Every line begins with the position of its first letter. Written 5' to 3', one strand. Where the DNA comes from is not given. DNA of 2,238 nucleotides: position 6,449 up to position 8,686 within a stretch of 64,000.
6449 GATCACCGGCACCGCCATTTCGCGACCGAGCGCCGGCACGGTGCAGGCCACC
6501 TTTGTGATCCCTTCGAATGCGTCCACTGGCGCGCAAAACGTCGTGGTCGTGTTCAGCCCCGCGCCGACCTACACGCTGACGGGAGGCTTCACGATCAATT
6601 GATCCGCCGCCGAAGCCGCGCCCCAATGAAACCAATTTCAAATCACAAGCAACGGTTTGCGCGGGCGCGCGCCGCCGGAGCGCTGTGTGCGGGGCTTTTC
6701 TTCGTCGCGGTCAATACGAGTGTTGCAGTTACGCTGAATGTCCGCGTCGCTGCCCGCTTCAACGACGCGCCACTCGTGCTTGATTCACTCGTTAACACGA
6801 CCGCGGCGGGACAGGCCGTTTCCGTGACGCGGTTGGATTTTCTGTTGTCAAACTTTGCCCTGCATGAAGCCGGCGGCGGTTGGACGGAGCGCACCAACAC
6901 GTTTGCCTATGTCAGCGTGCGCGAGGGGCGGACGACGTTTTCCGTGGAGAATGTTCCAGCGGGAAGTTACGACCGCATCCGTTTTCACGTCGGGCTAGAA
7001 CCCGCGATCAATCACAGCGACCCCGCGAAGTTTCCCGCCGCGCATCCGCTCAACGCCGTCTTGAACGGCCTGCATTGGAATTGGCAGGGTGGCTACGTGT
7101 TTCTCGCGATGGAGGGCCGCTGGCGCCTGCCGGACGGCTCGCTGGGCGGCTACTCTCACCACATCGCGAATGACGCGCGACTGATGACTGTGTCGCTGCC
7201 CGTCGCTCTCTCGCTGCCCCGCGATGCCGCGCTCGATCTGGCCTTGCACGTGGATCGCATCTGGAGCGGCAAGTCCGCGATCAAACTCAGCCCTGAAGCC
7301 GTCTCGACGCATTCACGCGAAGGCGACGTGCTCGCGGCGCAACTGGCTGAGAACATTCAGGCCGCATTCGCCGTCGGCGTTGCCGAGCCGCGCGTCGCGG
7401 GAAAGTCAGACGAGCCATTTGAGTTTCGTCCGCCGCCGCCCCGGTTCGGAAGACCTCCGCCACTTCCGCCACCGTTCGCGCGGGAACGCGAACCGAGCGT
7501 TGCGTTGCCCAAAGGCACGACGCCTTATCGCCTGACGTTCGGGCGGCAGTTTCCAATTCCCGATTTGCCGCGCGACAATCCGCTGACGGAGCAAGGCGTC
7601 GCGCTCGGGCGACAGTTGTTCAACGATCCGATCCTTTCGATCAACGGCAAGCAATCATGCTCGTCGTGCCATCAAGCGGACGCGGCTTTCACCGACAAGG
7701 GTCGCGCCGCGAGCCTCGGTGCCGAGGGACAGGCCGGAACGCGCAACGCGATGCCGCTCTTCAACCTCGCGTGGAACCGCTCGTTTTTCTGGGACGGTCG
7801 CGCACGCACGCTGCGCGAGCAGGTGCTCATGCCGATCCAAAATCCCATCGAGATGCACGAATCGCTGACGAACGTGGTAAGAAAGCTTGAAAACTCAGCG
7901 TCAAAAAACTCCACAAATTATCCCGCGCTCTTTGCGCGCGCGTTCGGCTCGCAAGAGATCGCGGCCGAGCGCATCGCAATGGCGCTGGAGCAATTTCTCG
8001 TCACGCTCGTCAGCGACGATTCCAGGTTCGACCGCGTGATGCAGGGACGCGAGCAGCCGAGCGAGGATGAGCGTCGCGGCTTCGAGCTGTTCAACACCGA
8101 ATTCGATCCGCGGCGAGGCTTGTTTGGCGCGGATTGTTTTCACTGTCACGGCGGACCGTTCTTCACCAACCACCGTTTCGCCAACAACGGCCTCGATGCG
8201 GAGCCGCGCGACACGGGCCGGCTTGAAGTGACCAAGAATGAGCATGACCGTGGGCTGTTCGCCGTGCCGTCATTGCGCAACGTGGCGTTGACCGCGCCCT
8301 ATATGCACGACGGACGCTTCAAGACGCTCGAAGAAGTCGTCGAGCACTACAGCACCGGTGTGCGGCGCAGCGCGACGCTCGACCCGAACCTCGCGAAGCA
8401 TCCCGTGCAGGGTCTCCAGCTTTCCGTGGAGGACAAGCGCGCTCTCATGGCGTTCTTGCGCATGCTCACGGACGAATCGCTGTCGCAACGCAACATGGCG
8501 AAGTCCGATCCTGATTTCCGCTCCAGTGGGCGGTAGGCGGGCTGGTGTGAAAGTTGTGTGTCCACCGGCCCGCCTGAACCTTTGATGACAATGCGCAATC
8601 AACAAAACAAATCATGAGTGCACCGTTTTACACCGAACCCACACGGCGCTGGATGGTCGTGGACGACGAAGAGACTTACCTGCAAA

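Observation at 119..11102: TCS-flanked accessory locus: duplicated [single-domain RR -> YHYH-motif secreted protein] modules around a di-heme peroxidase fusion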

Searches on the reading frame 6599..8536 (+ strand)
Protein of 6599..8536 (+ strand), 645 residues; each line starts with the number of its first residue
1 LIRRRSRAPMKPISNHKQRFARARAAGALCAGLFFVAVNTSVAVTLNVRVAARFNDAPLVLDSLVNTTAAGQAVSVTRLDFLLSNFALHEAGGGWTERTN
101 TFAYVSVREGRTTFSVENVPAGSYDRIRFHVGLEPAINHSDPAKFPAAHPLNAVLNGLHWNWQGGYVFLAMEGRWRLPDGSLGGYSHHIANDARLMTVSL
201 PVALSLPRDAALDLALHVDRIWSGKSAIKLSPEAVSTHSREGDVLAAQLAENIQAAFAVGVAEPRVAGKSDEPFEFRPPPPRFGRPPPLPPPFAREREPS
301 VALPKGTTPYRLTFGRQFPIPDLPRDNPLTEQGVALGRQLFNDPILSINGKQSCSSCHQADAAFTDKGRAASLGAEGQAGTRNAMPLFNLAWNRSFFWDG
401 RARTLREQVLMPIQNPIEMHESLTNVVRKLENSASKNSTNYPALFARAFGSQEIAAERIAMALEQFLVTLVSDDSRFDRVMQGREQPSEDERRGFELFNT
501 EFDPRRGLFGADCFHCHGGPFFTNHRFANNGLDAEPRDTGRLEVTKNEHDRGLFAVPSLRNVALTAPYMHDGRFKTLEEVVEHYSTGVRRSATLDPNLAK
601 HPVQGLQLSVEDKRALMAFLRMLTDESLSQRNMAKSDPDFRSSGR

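Call 3: search_protein_families(library=pfam, proteins=[window:6599-8536:+], max_evalue=0.01)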
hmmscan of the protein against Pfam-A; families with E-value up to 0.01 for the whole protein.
window:6599-8536:+ (645 aa): 5 families
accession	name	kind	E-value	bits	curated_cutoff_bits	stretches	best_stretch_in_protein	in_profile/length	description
PF03150.19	CCP_MauG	-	3.5e-55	187.2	25.6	1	332-485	2-148/149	Di-haem cytochrome c peroxidase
PF20243.3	MbnP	-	1.7e-28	100.2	27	1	45-223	3-177/189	MbnP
PF00034.26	Cytochrom_C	-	0.00048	21.8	21.3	0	508-623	7-89/90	Cytochrome c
PF13442.11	Cytochrome_CBB3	-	0.0054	17.5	27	0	506-523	7-20/68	Cytochrome C oxidase, cbb3-type, subunit III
PF09086.16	DUF1924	-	0.0087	16.8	22.5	0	334-366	8-41/96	Domain of unknown function (DUF1924)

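Call 4: search_protein_families(library=ncbifam, proteins=[window:6599-8536:+], max_evalue=0.01)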
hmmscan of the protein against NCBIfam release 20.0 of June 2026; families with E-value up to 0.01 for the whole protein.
window:6599-8536:+ (645 aa): 6 families
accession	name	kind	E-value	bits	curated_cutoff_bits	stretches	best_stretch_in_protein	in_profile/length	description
TIGR04039.1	MXAN_0977_Heme2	hypoth_equivalog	3.1e-70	236.9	362.85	1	324-630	2-328/336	MbnH family di-heme enzyme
TIGR03791.1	TTQ_mauG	equivalog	1.1e-52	179.1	443.85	1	329-628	1-283/291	tryptophan tryptophylquinone biosynthesis enzyme MauG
TIGR03981.2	SAM_quin_mod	hypoth_equivalog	3.3e-29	102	340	2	427-585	199-359/411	His-Xaa-Ser system-associated MauG-like protein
TIGR04052.2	MbnP_like_WxW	equivalog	1.3e-10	41.1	140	1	113-174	89-146/257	MbnP family copper-binding protein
NF052341.1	hydrazine_gamma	equivalog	0.00012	21.2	625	0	327-383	61-115/339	hydrazine synthase subunit gamma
NF052342.1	hydrazine_BC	exception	0.0064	14.7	1250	0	327-383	412-466/690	hydrazine synthase subunit beta-gamma fusion subunit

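Call 16: search_solved_structures(query=window:6626-8536:+, max_evalue=0.01, show_alignments=3)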
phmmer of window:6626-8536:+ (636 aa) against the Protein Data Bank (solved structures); distinct sequences matched with E-value up to 0.01: 30.
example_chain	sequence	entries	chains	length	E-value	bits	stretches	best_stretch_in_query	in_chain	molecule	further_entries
6e1c_A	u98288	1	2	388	2.7e-48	168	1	306-621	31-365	Di-heme enzyme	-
1iqc_A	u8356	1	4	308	1e-43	152.9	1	316-574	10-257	di-heme peroxidase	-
9qdt_A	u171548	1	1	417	8.5e-39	136.6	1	307-573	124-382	Probable cytochrome c peroxidase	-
2c1u_A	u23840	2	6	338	1.9e-37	132.2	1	308-577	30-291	DI-HAEM CYTOCHROME C PEROXIDASE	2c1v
4aao_A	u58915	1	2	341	2.4e-37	131.8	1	291-574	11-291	CYTOCHROME C551 PEROXIDASE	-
4aal_A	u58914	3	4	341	4.6e-37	130.9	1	291-574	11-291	CYTOCHROME C551 PEROXIDASE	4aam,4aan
3hq9_A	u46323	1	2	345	3.3e-35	124.8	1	316-573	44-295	Cytochrome c551 peroxidase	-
1eb7_A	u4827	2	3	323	7.4e-35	123.6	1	316-573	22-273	CYTOCHROME C551 PEROXIDASE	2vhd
3o5c_A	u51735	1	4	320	7.9e-35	123.5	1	322-574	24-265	Cytochrome c551 peroxidase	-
3hq8_A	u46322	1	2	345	2.3e-34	122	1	316-573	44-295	Cytochrome c551 peroxidase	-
1zzh_A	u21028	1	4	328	3.1e-34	121.6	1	311-587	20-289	cytochrome c peroxidase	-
3hq6_A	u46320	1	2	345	4.3e-34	121.1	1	316-573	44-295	Cytochrome c551 peroxidase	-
3hq7_A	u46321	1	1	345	2.2e-33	118.8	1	316-573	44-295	Cytochrome c551 peroxidase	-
1nml_A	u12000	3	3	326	7.3e-32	113.7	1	310-577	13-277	di-haem cytochrome c peroxidase | Cytochrome c peroxidase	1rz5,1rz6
6qkn_A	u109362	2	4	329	1.6e-30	109.3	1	311-572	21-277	Cytochrome-c peroxidase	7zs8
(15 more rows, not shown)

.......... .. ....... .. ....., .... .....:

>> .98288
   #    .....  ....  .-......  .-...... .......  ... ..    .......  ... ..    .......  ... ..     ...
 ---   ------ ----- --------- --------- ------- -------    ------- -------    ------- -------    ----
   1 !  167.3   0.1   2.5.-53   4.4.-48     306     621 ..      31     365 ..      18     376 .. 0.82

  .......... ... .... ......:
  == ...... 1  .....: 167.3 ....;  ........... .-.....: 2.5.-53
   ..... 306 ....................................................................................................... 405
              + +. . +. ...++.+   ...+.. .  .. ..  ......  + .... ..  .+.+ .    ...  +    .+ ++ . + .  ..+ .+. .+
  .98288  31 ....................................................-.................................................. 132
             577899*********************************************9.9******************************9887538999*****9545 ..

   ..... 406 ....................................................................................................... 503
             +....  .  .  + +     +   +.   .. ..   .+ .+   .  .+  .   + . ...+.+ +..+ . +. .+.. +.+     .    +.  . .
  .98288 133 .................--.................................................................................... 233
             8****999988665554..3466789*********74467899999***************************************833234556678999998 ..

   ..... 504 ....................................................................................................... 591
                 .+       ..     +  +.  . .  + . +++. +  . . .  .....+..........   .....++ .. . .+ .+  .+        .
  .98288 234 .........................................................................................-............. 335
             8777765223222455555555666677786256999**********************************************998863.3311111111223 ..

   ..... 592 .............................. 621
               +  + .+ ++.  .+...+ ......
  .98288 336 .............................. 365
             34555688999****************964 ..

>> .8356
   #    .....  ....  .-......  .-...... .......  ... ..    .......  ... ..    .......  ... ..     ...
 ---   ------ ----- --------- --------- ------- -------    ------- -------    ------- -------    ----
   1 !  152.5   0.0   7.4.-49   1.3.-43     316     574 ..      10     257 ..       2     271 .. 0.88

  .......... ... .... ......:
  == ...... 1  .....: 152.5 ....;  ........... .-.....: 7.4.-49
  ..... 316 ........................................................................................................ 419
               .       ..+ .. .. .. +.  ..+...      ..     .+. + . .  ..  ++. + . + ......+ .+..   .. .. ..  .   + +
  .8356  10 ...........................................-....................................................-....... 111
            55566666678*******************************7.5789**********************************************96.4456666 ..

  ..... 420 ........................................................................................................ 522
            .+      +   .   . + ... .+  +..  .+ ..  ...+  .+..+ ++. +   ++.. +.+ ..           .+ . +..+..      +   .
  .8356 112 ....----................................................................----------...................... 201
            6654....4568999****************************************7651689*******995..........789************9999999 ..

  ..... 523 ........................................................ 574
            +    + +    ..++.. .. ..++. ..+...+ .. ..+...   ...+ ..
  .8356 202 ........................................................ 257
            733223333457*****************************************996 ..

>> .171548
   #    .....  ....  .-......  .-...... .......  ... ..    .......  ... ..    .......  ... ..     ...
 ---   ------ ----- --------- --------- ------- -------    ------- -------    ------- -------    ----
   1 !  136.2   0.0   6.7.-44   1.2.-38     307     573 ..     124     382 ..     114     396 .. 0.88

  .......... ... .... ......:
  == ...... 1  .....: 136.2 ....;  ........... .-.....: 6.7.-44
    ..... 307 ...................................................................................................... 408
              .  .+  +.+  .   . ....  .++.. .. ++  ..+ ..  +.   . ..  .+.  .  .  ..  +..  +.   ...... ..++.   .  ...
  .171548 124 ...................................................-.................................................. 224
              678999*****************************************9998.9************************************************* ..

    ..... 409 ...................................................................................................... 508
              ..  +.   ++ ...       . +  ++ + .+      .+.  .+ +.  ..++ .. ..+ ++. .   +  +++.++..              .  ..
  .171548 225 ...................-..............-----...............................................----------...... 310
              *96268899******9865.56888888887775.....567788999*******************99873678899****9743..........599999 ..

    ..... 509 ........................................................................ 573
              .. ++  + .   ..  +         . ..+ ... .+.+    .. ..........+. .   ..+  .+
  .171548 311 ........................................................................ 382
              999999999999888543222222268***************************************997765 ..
